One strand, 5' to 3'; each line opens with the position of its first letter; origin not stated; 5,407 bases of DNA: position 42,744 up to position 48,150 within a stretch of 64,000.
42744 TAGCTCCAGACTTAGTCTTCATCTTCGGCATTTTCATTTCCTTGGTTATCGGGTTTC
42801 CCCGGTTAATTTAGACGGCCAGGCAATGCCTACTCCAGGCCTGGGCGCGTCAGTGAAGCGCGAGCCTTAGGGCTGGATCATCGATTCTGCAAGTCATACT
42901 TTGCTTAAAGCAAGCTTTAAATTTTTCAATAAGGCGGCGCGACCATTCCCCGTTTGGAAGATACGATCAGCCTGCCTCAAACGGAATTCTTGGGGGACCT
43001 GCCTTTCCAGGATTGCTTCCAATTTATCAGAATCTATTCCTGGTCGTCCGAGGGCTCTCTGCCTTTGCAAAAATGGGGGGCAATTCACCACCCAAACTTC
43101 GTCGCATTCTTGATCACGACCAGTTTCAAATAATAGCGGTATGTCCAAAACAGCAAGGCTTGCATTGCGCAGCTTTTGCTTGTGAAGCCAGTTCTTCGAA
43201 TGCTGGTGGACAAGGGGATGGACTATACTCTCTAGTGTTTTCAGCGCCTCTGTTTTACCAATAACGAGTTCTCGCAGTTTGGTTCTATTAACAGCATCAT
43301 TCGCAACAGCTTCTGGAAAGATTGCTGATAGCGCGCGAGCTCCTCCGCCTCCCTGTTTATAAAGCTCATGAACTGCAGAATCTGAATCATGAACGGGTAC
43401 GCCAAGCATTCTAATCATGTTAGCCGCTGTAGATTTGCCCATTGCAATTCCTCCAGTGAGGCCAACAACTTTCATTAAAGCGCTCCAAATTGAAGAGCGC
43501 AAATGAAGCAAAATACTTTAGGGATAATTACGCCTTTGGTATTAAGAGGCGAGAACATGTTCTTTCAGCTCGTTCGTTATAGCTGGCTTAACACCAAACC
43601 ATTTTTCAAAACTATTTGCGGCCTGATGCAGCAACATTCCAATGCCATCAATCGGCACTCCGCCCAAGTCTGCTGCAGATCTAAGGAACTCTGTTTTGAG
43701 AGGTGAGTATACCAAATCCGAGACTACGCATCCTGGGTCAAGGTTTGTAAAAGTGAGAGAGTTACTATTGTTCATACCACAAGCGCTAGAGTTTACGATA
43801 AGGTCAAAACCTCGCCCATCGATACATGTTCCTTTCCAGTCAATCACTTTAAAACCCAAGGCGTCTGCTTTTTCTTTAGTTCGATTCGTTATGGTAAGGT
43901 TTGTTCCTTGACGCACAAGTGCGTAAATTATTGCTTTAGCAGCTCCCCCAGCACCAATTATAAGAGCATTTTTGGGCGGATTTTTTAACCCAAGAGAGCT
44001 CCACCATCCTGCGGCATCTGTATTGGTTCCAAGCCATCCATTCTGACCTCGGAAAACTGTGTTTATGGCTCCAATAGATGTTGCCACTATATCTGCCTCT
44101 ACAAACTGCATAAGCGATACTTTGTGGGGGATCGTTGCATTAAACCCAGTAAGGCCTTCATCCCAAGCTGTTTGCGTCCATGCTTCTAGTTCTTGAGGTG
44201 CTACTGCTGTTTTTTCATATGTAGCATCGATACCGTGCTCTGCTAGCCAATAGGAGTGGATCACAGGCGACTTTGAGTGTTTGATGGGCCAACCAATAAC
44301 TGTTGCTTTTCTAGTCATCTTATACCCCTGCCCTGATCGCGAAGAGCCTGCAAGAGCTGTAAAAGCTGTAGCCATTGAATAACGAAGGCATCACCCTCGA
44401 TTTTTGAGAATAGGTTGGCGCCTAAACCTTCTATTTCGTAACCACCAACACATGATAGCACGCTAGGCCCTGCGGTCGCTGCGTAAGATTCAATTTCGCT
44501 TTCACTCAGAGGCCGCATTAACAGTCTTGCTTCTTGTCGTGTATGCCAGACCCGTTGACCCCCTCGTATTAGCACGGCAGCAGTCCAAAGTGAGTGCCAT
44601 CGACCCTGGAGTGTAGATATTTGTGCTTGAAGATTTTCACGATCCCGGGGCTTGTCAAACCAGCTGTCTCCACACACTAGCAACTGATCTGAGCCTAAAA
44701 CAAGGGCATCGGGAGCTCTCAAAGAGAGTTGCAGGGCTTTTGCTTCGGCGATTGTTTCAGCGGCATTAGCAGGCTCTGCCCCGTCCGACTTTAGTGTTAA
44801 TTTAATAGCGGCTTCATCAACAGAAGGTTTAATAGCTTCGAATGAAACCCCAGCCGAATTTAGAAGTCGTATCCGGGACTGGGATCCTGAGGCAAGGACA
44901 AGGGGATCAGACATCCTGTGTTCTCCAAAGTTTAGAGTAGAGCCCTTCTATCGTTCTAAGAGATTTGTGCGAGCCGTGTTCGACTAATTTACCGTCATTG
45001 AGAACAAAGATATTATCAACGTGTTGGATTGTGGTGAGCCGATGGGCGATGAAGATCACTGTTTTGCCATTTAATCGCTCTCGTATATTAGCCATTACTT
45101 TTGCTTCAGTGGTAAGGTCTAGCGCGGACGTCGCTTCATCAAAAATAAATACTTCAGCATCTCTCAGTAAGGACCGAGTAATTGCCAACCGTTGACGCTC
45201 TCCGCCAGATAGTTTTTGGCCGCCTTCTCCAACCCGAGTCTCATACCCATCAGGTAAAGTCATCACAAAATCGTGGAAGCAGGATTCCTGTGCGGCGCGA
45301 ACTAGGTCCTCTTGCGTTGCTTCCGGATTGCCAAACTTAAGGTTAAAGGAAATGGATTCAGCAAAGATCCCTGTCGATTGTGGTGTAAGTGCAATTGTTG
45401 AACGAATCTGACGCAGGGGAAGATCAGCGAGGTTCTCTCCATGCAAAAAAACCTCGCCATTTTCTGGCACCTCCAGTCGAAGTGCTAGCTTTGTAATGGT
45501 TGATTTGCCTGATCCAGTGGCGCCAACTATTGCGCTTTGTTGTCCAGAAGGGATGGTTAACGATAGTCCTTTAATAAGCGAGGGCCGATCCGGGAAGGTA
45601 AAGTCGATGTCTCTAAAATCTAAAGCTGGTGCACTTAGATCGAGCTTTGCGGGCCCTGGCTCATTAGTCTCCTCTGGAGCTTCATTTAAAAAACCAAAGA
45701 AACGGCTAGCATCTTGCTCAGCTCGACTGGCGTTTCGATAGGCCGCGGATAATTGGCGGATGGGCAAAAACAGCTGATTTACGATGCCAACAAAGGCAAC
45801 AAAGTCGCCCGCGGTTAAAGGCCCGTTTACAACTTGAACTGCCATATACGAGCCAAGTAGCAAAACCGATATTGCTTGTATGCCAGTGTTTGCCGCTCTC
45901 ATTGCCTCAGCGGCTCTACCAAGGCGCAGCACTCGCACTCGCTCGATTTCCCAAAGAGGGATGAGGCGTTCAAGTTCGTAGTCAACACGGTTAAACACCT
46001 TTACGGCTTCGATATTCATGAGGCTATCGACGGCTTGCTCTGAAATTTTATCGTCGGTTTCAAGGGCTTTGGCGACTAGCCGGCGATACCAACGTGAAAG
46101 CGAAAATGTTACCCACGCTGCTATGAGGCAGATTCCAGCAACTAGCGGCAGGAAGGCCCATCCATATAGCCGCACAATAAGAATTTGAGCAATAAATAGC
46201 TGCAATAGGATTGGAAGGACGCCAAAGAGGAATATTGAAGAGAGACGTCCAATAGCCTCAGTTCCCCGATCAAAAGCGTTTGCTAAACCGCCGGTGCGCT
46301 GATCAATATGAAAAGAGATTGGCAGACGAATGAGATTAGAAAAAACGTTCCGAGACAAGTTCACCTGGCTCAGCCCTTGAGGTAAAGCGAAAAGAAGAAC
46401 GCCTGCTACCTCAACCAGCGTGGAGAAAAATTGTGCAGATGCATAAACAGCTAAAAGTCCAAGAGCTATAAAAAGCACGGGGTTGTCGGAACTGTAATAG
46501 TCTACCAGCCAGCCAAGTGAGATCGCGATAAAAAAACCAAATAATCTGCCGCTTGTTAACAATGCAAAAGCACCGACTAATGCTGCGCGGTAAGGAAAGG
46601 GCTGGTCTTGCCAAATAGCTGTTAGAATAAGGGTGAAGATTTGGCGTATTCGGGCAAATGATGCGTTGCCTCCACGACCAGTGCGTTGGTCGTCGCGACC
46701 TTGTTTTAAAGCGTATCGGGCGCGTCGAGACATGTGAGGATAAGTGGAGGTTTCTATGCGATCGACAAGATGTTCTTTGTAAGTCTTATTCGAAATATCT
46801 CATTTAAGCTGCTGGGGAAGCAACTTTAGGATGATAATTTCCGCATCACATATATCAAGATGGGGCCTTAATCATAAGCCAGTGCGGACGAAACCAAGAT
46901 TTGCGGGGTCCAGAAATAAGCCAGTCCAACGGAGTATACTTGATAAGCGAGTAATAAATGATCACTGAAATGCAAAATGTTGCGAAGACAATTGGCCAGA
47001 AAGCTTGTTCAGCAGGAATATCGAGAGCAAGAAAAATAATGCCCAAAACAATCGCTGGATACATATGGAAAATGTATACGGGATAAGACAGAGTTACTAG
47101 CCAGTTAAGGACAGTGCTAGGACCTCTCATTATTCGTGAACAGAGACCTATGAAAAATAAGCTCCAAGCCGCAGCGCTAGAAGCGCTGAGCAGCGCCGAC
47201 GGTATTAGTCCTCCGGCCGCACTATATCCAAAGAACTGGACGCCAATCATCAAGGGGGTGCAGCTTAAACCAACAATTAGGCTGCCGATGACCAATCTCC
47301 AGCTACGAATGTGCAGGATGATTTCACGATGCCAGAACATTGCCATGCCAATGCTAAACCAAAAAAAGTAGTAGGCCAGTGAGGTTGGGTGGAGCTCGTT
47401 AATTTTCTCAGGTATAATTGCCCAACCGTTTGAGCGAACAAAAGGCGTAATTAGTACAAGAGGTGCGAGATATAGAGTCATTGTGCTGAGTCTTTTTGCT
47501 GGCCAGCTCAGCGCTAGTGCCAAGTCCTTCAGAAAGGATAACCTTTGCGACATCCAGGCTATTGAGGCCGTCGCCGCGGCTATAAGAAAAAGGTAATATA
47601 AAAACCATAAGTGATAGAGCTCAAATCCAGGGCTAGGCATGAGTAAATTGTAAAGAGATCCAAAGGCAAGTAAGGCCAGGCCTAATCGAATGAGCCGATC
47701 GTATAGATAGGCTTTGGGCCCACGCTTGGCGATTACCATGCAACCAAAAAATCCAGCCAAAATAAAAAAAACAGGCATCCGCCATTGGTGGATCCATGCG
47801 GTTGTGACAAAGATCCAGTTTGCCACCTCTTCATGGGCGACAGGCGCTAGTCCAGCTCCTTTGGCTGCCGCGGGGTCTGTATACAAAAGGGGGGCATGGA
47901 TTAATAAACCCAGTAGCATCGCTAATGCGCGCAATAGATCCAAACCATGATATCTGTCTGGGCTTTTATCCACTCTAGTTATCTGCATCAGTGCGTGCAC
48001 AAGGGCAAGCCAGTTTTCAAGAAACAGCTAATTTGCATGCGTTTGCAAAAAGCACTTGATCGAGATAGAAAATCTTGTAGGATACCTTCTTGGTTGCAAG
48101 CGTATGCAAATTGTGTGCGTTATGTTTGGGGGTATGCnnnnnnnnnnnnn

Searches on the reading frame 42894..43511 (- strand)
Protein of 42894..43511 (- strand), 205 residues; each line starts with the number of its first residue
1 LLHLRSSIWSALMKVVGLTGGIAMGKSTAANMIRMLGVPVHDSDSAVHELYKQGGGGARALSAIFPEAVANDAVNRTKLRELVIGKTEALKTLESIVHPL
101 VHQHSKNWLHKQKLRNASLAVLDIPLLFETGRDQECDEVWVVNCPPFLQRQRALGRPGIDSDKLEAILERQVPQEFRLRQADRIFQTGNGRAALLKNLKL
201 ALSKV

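Call 104: search_protein_families(library=pfam, proteins=[window:42894-43511:-], max_evalue=1e-8)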
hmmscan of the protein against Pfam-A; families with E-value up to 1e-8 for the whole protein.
window:42894-43511:- (205 aa): 1 family
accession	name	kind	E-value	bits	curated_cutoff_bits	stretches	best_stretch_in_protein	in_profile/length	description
PF01121.26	CoaE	-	5.6e-39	134.1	27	1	15-187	2-174/180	Dephospho-CoA kinase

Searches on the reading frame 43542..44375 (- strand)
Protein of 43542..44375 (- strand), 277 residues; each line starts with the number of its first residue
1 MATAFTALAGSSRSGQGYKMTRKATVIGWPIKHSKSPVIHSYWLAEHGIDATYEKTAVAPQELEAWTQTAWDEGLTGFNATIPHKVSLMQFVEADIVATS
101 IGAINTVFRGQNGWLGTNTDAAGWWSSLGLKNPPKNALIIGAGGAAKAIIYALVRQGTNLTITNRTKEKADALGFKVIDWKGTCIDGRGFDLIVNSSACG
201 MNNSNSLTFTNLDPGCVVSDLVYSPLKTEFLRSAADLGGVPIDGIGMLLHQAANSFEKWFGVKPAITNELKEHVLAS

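Call 8: search_protein_families(library=pfam, proteins=[window:43542-44375:-], max_evalue=0.001)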
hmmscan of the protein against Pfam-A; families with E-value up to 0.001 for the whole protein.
window:43542-44375:- (277 aa): 3 families
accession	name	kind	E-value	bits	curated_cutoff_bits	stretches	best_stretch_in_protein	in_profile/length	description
PF08501.16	Shikimate_dh_N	-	8.1e-23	80.9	27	1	26-107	1-83/83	Shikimate dehydrogenase substrate binding domain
PF18317.6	SDH_C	-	1.7e-08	34.5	25.8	1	244-264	1-21/31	Shikimate 5'-dehydrogenase C-terminal domain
PF01488.26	Shikimate_DH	-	4.7e-07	30.4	24.3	1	135-174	13-53/138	Shikimate / quinate 5-dehydrogenase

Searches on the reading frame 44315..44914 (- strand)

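Call 8: search_protein_families(library=pfam, proteins=[window:44315-44914:-], max_evalue=0.001)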
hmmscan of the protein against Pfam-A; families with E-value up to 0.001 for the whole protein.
window:44315-44914:- (199 aa): 1 family
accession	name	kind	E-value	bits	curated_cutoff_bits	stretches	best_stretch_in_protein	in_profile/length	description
PF02545.19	Maf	-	4.3e-40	137.8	27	1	4-193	1-186/187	Maf-like protein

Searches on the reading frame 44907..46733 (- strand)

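Call 8: search_protein_families(library=pfam, proteins=[window:44907-46733:-], max_evalue=0.001)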
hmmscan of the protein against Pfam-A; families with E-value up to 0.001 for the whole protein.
window:44907-46733:- (608 aa): 5 families
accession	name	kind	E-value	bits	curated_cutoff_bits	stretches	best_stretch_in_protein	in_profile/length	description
PF00664.28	ABC_membrane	-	1.5e-25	90.9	28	1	56-324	5-273/274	ABC transporter transmembrane region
PF00005.33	ABC_tran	-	1.1e-24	88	25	1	388-536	2-137/137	ABC transporter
PF02463.25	SMC_N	-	1e-06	28.8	40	1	489-576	135-209/220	RecF/RecN/SMC N terminal domain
PF13481.12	AAA_25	-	0.00076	19.6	27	0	368-414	7-50/195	AAA domain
PF09818.15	ABC_ATPase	-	0.00092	18.8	23.2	0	487-566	138-215/283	P-loop domain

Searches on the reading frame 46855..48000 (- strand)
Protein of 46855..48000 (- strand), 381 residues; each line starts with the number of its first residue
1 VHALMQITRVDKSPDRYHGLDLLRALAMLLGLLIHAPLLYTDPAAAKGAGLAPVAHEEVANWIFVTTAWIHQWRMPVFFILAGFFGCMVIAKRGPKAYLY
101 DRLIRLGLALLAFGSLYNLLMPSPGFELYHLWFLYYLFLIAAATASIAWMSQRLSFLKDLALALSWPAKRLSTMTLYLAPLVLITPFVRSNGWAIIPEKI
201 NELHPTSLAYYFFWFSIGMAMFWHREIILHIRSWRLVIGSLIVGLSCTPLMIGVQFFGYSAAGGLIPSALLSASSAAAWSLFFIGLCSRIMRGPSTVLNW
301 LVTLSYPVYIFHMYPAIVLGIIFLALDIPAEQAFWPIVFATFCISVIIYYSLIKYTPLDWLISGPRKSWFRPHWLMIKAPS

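Call 8: search_protein_families(library=pfam, proteins=[window:46855-48000:-], max_evalue=0.001)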
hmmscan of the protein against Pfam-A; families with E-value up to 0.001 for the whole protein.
window:46855-48000:- (381 aa): 1 family
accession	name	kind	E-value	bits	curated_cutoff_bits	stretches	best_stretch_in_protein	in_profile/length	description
PF01757.29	Acyl_transf_3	-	2.5e-18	66.7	31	1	18-351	2-323/326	Acyltransferase domain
